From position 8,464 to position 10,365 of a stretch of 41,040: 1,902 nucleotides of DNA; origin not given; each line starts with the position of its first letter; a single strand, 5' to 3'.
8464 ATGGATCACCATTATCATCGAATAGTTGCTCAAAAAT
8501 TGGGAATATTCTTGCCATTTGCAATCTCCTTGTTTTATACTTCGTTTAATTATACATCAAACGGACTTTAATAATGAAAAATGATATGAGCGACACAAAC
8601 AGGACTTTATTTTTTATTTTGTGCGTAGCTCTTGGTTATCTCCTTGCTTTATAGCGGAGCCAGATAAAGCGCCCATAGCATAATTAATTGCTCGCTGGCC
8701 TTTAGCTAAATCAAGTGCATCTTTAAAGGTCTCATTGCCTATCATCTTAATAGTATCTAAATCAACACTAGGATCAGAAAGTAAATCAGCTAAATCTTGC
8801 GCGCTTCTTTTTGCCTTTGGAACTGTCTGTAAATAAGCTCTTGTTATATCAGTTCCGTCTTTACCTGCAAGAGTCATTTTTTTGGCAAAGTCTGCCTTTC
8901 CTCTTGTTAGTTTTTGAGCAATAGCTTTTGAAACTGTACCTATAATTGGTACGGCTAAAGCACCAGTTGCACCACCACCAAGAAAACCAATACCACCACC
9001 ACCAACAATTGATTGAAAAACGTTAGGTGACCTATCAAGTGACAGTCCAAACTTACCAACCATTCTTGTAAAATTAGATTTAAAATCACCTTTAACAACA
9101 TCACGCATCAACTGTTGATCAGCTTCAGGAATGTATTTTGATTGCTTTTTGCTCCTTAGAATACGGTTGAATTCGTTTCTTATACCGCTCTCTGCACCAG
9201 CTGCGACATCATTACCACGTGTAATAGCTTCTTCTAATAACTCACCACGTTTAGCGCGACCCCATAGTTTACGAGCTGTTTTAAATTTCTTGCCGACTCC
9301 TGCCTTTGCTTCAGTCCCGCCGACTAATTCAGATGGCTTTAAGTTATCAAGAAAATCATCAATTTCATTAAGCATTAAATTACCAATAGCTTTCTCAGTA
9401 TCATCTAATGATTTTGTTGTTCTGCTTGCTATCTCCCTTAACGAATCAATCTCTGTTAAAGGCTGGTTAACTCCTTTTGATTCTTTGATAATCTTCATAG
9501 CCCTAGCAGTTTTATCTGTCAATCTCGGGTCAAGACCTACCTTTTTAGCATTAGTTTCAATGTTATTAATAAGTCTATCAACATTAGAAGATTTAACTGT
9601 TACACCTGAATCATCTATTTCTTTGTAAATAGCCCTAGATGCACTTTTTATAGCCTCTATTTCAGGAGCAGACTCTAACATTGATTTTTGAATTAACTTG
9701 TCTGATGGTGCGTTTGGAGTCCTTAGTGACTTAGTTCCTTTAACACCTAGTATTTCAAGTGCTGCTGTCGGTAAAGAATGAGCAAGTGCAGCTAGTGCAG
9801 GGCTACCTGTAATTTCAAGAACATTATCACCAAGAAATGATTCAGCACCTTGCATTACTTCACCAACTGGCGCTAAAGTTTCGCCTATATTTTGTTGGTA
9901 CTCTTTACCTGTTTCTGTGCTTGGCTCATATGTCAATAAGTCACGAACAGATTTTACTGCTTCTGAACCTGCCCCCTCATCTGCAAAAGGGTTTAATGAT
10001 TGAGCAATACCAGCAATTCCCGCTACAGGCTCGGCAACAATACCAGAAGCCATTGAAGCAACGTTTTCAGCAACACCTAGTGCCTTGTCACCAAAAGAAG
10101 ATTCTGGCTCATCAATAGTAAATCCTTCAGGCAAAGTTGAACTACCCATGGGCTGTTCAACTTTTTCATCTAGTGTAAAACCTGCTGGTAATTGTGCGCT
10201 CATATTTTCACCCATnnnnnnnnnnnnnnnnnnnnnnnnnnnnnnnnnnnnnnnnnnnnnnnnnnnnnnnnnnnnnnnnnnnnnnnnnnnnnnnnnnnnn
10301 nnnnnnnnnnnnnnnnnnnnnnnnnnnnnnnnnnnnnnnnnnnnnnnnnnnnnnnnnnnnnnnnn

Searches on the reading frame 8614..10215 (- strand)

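Call 30: search_protein_families(library=phrogs, proteins=[window:8614-10215:-], max_evalue=0.00001)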
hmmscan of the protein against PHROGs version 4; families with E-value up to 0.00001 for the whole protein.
window:8614-10215:- (533 aa): 1 family
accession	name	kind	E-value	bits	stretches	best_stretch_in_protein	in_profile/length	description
phrog_21712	-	head and packaging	5.4e-22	79.4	1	178-472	194-477/500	major head protein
